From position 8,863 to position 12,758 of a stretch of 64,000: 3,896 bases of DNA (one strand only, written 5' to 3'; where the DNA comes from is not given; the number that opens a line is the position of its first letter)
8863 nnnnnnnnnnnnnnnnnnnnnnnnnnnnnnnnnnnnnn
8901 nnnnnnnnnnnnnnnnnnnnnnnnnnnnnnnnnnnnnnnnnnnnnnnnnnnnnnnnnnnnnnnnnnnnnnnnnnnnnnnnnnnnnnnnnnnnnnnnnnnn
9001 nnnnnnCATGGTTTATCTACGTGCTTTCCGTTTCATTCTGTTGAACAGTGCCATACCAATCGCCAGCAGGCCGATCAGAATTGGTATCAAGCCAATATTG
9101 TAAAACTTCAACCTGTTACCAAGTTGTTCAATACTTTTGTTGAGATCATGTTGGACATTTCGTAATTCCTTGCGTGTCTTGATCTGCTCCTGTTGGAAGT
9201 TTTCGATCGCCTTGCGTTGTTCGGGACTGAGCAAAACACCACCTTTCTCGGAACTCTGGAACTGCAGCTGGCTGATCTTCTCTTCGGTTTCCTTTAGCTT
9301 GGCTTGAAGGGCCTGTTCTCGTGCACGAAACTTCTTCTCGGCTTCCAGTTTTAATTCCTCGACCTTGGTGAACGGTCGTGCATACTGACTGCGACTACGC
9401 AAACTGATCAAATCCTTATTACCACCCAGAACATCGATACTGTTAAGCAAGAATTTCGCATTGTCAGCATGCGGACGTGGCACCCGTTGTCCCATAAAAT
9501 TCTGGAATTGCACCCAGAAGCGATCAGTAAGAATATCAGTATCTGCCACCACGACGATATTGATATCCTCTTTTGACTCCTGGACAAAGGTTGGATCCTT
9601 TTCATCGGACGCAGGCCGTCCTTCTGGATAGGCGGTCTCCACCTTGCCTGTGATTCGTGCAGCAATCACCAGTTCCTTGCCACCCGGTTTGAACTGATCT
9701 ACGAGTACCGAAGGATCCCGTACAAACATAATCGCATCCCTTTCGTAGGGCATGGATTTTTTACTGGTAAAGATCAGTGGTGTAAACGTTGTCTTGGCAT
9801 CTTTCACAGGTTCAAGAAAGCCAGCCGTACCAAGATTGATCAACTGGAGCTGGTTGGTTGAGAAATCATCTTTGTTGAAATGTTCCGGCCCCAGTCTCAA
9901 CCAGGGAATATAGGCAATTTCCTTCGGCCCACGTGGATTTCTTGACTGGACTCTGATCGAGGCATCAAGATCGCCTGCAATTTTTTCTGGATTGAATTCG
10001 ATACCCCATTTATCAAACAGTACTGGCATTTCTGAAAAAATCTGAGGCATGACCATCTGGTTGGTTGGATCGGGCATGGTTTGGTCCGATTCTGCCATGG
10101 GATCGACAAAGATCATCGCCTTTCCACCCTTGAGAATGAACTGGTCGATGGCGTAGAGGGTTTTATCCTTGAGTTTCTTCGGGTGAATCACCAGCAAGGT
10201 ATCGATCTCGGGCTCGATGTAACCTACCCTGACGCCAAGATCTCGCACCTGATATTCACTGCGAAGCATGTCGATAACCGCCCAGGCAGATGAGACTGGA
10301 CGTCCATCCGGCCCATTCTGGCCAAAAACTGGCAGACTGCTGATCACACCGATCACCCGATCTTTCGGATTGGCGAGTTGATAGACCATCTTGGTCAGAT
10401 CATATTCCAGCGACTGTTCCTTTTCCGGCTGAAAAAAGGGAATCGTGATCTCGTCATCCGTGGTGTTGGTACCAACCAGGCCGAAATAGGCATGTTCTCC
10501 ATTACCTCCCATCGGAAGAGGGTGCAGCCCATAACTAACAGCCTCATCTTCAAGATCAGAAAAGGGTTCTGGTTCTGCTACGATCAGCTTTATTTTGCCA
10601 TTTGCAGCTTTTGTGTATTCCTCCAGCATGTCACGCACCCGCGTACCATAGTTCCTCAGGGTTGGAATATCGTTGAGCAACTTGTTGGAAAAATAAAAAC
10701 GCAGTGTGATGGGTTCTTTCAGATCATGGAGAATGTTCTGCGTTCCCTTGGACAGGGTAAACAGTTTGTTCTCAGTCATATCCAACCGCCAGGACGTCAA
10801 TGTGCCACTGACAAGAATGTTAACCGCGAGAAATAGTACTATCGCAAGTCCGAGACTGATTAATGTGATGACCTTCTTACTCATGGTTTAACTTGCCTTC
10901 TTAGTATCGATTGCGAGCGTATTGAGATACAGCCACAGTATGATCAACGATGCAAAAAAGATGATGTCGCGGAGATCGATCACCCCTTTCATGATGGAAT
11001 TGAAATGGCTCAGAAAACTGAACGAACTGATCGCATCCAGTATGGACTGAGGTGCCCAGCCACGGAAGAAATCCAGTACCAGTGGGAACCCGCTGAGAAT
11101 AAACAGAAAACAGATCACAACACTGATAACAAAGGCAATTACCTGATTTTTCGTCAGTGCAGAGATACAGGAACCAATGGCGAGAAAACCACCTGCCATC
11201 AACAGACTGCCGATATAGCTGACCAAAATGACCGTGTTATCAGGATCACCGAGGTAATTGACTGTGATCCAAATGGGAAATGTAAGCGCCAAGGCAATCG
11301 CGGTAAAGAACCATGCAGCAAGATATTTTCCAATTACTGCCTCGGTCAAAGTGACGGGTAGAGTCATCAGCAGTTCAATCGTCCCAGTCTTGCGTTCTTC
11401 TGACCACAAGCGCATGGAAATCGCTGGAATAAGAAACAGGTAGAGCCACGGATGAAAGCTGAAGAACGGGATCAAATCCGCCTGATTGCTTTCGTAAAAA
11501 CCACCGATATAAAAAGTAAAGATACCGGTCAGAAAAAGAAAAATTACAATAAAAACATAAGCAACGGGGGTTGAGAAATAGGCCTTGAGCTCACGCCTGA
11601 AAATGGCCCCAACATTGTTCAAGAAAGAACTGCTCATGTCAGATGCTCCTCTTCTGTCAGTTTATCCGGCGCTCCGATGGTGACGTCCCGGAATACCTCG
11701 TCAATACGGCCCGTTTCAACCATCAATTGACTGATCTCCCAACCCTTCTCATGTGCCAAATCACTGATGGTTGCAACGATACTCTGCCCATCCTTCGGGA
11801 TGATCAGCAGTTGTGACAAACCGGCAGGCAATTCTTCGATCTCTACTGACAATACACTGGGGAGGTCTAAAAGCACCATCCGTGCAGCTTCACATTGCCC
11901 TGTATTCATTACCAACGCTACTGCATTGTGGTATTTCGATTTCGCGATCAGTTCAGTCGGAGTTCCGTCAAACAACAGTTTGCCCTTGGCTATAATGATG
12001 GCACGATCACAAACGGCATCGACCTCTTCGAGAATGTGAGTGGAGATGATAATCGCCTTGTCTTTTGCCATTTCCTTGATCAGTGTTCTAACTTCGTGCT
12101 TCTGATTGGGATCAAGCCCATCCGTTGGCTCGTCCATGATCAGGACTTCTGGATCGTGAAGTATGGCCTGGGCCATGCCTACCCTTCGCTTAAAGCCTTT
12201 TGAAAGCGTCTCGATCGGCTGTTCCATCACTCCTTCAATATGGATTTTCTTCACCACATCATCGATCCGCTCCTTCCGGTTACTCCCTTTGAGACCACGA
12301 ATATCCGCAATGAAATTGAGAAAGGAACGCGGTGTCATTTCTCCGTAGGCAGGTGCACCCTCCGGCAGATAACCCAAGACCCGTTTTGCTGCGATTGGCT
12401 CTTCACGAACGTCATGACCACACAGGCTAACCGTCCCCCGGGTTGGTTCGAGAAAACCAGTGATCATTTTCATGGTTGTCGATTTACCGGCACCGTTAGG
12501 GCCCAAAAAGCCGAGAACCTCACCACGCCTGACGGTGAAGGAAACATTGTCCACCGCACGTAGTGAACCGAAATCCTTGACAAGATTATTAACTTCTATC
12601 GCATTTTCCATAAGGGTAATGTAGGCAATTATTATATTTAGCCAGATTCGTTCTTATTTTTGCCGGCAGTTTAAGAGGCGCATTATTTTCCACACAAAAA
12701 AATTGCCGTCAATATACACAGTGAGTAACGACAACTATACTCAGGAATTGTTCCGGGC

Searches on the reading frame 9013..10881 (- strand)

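Call 22: search_protein_families(library=pfam, proteins=[window:9013-10881:-], max_evalue=0.01)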
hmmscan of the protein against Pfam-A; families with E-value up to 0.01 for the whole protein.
window:9013-10881:- (622 aa): 2 families
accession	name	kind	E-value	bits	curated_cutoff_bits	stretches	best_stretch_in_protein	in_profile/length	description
PF09822.16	ABC_transp_aux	-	1.2e-63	215.5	34.7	1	176-481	3-288/288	ABC-type uncharacterized transport system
PF23357.1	DUF7088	-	4.8e-24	85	27.8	1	37-137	1-104/105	Domain of unknown function (DUF7088)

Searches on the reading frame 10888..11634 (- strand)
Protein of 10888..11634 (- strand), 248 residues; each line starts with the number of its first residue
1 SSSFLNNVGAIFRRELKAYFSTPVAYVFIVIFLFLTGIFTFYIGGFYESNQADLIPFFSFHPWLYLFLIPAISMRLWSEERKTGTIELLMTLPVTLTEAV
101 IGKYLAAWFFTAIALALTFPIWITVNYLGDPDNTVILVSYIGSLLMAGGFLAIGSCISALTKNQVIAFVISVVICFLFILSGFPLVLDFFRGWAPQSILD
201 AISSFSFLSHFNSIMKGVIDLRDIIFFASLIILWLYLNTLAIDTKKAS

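Call 22: search_protein_families(library=pfam, proteins=[window:10888-11634:-], max_evalue=0.01)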
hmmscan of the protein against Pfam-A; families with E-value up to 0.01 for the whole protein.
window:10888-11634:- (248 aa): 6 families
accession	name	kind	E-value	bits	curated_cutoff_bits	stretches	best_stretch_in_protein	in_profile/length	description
PF12679.13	ABC2_membrane_2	-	9.2e-10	38.7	27.2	1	64-223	81-247/283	ABC-2 family transporter protein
PF12698.13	ABC2_membrane_3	-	9.4e-09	35.3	31.6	1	59-236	166-337/347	ABC-2 family transporter protein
PF12730.13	ABC2_membrane_4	-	9.7e-07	29.4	27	1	25-176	16-177/179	ABC-2 family transporter protein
PF13346.12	ABC2_membrane_5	-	1.3e-06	28.5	25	1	31-209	20-167/205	ABC-2 family transporter protein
PF01061.29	ABC2_membrane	-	1.7e-06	28.2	26.9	1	8-215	3-206/211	ABC-2 type transporter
PF03379.19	CcmB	-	5.5e-05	23.1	24.9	1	61-128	51-119/215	CcmB protein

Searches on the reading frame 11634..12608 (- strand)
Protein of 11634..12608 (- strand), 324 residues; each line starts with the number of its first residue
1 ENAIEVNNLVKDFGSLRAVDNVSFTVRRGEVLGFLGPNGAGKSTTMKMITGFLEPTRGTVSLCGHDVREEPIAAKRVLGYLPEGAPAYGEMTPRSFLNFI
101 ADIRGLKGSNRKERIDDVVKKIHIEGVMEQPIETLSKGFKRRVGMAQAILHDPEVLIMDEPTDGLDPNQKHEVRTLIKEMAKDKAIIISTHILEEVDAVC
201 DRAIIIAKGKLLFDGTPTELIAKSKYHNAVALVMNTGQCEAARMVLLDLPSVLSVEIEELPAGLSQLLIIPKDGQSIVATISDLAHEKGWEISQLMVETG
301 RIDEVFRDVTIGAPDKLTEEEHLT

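Call 22: search_protein_families(library=pfam, proteins=[window:11634-12608:-], max_evalue=0.01)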
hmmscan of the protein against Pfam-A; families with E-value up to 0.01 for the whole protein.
window:11634-12608:- (324 aa): 5 families
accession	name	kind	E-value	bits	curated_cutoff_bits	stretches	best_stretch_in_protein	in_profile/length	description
PF00005.33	ABC_tran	-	6.2e-31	108.3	25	1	20-162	2-136/137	ABC transporter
PF13304.12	AAA_21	-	5.3e-12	46.8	27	1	113-197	215-304/304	AAA domain, putative AbiEii toxin, Type IV TA system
PF13175.12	AAA_15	-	0.00028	21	32.1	0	96-191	268-369/374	AAA ATPase domain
PF02463.25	SMC_N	-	0.0034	17.3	40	0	155-196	161-202/220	RecF/RecN/SMC N terminal domain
PF13401.12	AAA_22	-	0.0061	17.3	27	0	35-176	11-107/130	AAA domain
